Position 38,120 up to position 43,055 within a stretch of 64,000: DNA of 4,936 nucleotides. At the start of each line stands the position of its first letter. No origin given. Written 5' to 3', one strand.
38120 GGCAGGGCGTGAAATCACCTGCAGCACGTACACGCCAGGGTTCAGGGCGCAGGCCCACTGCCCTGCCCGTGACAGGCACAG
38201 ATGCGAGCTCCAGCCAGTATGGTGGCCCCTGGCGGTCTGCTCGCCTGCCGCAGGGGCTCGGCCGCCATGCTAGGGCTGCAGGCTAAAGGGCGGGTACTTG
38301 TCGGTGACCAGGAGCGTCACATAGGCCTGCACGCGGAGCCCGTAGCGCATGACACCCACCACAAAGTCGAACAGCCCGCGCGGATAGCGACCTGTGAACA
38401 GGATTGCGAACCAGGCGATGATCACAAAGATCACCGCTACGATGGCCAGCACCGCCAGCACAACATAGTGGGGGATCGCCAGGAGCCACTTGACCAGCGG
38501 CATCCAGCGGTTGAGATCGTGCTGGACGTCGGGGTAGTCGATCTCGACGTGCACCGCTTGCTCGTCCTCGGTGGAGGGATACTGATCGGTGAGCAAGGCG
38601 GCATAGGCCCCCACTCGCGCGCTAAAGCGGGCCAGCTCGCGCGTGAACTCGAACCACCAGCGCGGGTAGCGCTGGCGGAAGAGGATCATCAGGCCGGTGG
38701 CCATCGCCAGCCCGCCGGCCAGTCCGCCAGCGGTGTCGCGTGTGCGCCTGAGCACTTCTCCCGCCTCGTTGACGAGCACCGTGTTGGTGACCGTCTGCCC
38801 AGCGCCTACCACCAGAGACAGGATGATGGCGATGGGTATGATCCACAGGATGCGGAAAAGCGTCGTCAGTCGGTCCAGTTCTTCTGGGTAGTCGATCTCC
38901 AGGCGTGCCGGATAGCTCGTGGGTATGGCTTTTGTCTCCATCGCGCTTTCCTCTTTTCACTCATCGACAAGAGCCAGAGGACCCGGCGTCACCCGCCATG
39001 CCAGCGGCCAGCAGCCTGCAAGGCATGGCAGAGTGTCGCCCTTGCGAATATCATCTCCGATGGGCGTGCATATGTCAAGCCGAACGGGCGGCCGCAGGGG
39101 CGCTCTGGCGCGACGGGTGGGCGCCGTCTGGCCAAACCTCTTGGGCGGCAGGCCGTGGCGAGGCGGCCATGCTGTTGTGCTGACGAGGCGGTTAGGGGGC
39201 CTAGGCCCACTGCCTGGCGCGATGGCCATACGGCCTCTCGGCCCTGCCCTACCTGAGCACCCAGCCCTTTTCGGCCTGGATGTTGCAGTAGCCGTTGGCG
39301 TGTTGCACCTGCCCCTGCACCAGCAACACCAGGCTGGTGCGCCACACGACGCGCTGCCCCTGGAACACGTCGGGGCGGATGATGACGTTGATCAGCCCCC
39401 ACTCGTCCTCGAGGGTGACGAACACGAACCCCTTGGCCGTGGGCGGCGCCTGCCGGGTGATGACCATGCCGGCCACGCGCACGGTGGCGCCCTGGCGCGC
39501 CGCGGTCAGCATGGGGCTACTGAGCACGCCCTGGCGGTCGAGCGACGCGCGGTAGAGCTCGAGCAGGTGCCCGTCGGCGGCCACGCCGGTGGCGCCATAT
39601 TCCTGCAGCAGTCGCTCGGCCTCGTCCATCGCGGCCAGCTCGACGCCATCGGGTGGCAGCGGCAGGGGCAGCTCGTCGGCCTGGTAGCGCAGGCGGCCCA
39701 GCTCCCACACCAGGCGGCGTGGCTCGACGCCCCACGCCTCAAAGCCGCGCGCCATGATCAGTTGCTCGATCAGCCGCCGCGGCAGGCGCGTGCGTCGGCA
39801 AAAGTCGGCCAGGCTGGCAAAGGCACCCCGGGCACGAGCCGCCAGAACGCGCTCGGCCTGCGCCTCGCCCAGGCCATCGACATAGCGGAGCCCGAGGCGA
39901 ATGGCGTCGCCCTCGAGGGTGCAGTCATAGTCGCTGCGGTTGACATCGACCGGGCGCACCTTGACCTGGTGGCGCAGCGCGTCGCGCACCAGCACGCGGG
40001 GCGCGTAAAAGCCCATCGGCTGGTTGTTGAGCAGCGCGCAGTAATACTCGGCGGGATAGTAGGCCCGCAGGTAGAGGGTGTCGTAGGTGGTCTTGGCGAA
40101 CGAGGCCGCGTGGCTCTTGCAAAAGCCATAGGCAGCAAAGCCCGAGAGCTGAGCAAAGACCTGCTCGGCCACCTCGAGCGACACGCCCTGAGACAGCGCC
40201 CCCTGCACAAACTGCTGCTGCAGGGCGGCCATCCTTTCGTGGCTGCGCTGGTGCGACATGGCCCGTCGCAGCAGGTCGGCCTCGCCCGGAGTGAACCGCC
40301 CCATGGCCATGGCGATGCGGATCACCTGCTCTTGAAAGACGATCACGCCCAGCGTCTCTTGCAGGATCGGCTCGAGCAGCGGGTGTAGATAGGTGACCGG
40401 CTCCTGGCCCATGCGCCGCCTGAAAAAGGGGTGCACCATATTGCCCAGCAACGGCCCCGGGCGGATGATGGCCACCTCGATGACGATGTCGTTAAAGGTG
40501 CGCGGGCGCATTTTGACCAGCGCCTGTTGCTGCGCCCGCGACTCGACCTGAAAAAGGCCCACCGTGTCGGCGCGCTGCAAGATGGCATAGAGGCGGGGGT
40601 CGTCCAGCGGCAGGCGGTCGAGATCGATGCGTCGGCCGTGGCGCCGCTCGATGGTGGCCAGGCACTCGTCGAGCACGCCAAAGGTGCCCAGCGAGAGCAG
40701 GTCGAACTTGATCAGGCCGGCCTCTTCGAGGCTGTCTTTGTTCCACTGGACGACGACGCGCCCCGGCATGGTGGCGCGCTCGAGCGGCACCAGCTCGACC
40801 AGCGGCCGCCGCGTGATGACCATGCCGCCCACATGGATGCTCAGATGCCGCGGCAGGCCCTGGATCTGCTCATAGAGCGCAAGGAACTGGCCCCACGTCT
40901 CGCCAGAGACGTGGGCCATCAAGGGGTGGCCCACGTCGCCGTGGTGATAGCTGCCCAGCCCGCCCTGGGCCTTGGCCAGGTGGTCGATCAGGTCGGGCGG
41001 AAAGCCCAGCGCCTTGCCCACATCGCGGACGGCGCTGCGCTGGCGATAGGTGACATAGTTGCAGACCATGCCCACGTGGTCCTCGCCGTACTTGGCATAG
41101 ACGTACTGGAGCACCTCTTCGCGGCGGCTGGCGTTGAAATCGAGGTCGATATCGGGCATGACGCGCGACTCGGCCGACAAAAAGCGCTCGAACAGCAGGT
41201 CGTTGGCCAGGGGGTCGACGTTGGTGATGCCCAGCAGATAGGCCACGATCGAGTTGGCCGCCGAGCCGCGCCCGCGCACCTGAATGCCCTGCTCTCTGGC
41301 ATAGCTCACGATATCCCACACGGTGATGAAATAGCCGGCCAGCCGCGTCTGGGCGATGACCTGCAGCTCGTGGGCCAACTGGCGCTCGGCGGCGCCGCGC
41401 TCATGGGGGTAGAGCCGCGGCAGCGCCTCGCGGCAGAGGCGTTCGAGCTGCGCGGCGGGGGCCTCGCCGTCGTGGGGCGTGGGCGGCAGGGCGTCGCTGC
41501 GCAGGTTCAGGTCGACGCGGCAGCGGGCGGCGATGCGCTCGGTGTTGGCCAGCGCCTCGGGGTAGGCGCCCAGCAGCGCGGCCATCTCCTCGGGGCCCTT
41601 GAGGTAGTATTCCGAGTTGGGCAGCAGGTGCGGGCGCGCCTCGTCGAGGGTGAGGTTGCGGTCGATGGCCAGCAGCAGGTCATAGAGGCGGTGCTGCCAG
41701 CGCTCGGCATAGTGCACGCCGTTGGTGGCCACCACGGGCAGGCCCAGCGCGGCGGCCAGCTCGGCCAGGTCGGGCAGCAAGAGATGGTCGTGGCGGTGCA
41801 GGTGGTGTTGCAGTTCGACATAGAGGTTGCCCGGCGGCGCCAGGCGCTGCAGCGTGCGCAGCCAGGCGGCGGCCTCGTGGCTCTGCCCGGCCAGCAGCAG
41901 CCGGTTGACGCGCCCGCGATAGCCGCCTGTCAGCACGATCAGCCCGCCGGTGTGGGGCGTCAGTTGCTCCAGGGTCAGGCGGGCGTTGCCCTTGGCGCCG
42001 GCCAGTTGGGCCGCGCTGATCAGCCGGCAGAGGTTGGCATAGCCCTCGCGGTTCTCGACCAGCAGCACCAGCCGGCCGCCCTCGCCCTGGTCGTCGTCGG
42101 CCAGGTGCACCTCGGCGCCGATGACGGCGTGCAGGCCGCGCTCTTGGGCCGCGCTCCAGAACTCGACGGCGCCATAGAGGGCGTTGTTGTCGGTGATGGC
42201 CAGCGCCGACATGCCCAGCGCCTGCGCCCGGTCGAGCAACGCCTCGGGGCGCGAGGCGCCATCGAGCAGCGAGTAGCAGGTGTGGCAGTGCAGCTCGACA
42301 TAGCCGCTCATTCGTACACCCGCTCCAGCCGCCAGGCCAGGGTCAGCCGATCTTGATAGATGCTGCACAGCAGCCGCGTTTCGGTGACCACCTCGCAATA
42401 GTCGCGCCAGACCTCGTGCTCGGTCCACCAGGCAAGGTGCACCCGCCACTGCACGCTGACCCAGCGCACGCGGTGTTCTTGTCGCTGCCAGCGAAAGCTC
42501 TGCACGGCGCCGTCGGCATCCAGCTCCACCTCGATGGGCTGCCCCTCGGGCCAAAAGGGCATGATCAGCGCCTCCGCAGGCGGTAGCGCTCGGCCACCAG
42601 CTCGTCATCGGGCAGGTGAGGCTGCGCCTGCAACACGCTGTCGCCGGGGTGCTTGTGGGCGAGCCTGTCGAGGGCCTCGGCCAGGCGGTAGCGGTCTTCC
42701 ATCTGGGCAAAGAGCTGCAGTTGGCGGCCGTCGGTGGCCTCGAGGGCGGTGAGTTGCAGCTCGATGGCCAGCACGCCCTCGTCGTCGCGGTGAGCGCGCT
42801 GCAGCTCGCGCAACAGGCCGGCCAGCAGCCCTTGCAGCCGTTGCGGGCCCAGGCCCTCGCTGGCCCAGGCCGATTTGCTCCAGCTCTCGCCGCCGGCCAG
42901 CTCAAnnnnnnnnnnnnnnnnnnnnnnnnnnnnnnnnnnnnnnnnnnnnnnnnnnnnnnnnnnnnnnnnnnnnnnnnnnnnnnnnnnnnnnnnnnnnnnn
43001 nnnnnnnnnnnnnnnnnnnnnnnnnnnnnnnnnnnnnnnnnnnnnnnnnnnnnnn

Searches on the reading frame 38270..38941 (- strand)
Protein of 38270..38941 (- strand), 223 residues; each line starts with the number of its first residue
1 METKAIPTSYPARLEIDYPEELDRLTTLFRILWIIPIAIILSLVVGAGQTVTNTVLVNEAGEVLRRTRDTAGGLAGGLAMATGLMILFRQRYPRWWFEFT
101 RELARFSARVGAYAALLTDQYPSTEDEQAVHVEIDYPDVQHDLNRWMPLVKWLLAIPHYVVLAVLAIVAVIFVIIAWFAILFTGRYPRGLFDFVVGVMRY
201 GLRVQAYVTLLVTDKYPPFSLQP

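Call 13: search_protein_families(library=pfam, proteins=[window:38270-38941:-], max_evalue=0.1)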
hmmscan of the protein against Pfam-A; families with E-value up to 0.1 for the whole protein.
window:38270-38941:- (223 aa): 3 families
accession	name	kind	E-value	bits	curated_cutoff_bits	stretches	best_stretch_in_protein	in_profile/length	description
PF14333.11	DUF4389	-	8.4e-24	83.7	25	2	149-219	5-74/76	Domain of unknown function (DUF4389)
PF15159.11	PIG-Y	-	0.072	14.4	25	1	139-179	36-63/69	Phosphatidylinositol N-acetylglucosaminyltransferase subunit Y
PF06687.17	SUR7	-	0.078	13.1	29.6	0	138-184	94-133/201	SUR7/PalI family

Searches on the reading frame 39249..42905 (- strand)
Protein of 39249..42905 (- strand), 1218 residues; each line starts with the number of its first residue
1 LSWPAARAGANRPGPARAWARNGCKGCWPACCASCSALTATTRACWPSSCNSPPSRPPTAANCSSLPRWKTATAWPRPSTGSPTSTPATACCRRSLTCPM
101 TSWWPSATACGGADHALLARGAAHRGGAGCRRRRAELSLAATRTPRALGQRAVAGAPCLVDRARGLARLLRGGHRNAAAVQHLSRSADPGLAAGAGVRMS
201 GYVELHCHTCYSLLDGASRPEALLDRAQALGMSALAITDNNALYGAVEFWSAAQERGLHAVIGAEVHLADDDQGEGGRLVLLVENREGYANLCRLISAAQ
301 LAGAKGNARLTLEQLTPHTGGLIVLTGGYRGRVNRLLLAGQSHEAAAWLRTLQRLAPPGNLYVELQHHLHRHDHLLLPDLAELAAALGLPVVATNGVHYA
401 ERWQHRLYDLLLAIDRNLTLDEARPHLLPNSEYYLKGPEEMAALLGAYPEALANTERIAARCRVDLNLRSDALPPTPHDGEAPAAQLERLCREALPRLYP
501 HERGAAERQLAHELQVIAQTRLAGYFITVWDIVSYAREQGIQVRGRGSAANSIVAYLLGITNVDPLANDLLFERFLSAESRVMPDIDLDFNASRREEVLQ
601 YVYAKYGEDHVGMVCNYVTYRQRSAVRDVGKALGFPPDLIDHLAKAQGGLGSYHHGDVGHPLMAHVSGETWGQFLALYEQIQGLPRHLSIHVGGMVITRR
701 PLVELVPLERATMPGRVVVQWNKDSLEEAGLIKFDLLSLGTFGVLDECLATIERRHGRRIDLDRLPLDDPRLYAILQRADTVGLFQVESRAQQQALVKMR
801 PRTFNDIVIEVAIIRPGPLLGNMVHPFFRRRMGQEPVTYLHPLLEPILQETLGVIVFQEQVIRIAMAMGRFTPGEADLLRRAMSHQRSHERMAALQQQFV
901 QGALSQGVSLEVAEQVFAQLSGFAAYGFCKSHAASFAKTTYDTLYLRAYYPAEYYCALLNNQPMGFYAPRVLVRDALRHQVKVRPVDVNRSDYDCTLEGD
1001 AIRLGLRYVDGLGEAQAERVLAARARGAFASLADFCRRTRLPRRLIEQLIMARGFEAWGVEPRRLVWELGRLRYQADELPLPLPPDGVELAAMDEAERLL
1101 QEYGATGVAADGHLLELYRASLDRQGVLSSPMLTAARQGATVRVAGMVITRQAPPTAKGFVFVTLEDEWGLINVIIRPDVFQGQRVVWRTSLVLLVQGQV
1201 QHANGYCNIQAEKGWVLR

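Call 5: search_protein_families(library=pfam, proteins=[window:39249-42905:-])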
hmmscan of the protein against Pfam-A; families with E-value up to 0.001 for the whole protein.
window:39249-42905:- (1218 aa): 5 families
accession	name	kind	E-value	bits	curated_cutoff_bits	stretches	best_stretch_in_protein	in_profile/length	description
PF07733.18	DNA_pol3_alpha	-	1.2e-78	264.8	23.9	1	486-737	2-259/260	Bacterial DNA polymerase III alpha NTPase domain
PF17657.6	DNA_pol3_finger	-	5.8e-57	192.1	22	1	743-906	3-165/166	Bacterial DNA polymerase III alpha subunit finger domain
PF02811.25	PHP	-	8.9e-40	137.1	26.4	1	204-368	1-164/164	PHP domain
PF14579.12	HHH_6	-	3.1e-23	82.2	25.6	1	981-1063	2-88/90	Helix-hairpin-helix motif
PF01336.31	tRNA_anti-codon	-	2.6e-05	24.5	27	1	1142-1211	1-69/75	OB-fold nucleic acid binding domain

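Call 9: search_protein_families(library=ncbifam, proteins=[window:39249-42293:-], max_evalue=0.01)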
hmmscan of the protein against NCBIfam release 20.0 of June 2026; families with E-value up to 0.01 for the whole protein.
window:39249-42293:- (1014 aa): 16 families
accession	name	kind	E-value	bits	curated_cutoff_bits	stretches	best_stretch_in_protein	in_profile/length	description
NF004225.0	PRK05672.1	subfamily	0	1091.7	939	1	1-1009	9-1028/1047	error-prone DNA polymerase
NF004226.0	PRK05673.1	equivalog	2.3e-251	837.2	1002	1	1-1009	9-1058/1146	DNA polymerase III subunit alpha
NF005298.0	PRK06826.1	equivalog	2e-236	787.5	1260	2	1-861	8-889/1151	DNA polymerase III subunit alpha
TIGR00594.1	polc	superfamily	2.2e-230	767.6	434.35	1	1-865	4-892/1022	DNA polymerase III subunit alpha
NF005377.0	PRK06920.1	equivalog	5.9e-194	646.9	1806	1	1-1000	6-1010/1108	DNA polymerase III subunit alpha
NF005617.0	PRK07374.1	equivalog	1.2e-167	560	1653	1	1-854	6-893/1170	DNA polymerase III subunit alpha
NF005582.0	PRK07279.1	equivalog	1.1e-137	460.7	1279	2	185-1001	148-952/1033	DNA polymerase III subunit alpha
NF005516.0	PRK07135.1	equivalog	1.7e-132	443.5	1084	2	301-856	252-814/974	DNA polymerase III DnaE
NF007079.0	PRK09532.1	equivalog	7e-127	424.9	1525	1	1-753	6-803/876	DNA polymerase III subunit alpha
NF004550.0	PRK05898.1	equivalog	5.6e-126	422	1182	2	188-861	138-816/971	DNA polymerase III subunit alpha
NF001688.0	PRK00448.1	equivalog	3.6e-43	147.4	873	3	75-363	617-914/1445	PolC-type DNA polymerase III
TIGR01405.1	polC_Gram_pos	equivalog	1.5e-36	125.6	1043.45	3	75-363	383-679/1211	DNA polymerase III subunit alpha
NF005616.0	PRK07373.1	equivalog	6.4e-25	87.6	646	1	719-857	33-175/449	DNA polymerase III subunit alpha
NF041577.1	nside_bi_sphtase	equivalog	3.1e-07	29.8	400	1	1-63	6-66/276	3',5'-nucleoside bisphosphate phosphatase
NF038032.1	CehA_McbA_metalo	domain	0.00026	20.5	80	1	1-63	7-68/315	CehA/McbA family metallohydrolase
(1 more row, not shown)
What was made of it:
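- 39249..42311 (-): dnaE2 (imuC): error-prone Pol III alpha paralogue, 1020 aa. NF004225 scores 1091.7 bits against a cut-off of 939 (call 9).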

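Call 52: list_cluster_members(proteins=[P0121, window:39249-42311:-, window:42308-42562:-, window:43753-44508:-, P0013, P0017, P0124])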
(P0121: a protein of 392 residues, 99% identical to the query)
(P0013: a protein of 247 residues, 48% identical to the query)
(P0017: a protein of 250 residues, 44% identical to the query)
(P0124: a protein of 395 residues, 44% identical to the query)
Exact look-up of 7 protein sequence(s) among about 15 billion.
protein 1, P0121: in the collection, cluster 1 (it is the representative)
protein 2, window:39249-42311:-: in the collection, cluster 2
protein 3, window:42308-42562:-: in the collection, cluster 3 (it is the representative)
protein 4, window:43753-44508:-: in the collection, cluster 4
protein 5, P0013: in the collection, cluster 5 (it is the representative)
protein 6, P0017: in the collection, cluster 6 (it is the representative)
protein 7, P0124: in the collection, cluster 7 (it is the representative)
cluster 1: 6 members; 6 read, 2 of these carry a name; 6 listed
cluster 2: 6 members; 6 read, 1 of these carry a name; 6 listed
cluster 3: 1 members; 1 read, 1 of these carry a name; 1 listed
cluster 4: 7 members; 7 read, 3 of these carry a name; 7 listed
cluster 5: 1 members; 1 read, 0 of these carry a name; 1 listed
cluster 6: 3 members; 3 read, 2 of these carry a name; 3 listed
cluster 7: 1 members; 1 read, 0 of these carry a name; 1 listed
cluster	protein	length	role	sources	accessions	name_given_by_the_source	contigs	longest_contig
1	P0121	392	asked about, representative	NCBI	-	-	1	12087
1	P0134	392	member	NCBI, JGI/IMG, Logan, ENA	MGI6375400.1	MAG: DNA polymerase Y family protein [Anaerolineae bacterium] | nucleotidyltransferase/DNA polymerase involved in DNA repair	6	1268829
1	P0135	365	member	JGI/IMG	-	nucleotidyltransferase/DNA polymerase involved in DNA repair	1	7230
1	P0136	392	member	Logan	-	-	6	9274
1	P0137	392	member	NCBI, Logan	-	-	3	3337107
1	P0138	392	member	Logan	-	-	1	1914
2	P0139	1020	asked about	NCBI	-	-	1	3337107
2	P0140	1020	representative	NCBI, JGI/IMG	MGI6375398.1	MAG: DNA polymerase III subunit alpha [Anaerolineae bacterium] | error-prone DNA polymerase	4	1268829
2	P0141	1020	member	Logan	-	-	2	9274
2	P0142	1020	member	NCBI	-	-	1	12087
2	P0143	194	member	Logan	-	-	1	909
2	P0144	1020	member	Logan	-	-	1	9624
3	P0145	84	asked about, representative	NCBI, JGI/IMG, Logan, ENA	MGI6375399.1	MAG: hypothetical protein ACOX3S_05260 [Anaerolineae bacterium] | hypothetical protein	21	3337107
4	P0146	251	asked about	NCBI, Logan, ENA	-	-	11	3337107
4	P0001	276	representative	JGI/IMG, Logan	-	recombination protein RecA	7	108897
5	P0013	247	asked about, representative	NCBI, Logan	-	-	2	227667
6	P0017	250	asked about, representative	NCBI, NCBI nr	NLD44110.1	MAG: hypothetical protein GX657_11520 [Chloroflexi bacterium] | hypothetical protein [Chloroflexota bacterium]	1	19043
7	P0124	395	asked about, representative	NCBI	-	-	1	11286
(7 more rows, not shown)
